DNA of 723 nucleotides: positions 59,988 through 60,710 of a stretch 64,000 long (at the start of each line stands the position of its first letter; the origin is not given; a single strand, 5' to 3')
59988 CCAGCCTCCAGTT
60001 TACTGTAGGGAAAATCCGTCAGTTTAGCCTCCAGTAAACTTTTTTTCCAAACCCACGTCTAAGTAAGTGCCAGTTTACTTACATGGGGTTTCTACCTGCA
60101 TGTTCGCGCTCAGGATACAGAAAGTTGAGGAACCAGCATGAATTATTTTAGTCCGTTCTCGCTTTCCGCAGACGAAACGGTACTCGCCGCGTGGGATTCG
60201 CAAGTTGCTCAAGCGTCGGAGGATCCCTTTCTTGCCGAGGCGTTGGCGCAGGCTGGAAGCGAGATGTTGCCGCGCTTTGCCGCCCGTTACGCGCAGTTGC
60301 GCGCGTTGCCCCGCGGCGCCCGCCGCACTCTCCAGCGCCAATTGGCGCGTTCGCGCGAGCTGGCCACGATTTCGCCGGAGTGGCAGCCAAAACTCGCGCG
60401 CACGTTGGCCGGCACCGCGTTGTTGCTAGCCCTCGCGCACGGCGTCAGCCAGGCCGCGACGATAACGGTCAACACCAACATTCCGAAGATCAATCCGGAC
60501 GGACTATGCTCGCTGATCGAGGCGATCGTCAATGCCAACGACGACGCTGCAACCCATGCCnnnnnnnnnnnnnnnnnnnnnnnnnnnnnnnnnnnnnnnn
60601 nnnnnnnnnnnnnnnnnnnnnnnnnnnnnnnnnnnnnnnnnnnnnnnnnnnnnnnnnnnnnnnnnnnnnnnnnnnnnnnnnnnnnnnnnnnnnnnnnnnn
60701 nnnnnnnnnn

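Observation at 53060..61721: Array of five tandem paralogous secreted beta-helix genes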

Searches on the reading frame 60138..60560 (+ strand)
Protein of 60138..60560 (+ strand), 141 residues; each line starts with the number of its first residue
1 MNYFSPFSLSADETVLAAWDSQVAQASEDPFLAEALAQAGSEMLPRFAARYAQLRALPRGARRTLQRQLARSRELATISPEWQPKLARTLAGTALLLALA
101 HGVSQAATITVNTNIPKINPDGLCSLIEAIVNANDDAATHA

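Call 86: find_related_loci(query=A9, collection=metagenome_contigs, flank=10000)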
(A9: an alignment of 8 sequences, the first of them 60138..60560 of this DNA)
Query A9 (141 aa) in metagenome_contigs; peptide patterns used: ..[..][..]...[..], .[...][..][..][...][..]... (x = any residue, [..] = any of these).
600 stretches matched a pattern (row limit reached: there are more); 170 encode a relative of the query (tblastn E <= 1e-3); the best 80 are kept; 77 distinct loci.
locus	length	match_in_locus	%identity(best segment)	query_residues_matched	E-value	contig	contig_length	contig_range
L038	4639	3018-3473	72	1-141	1e-57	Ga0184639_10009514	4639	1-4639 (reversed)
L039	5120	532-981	71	1-141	6e-56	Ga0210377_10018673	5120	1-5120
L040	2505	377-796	73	1-141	2e-54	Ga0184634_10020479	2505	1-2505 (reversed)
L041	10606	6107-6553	57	1-140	3e-52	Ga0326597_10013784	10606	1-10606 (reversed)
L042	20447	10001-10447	61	1-140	7e-47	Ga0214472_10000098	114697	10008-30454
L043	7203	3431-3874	60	1-140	2e-46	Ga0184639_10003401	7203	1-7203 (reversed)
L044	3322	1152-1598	61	1-141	1e-45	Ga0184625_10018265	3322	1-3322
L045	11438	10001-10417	62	1-140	1e-44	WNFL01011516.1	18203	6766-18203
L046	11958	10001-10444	59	1-140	2e-44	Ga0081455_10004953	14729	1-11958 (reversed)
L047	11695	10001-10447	59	1-141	5e-43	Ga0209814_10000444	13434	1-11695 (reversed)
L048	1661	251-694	58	1-141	1e-43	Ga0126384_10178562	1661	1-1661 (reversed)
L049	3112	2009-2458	60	1-141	6e-43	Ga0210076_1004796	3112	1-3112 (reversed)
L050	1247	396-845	60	1-141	1e-44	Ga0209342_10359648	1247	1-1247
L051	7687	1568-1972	57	1-141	4e-42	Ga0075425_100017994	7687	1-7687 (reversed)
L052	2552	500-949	59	1-141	1e-41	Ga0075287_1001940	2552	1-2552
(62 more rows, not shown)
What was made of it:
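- Tried and rejected: Repeated with the leader plus the CSL region (call 86).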
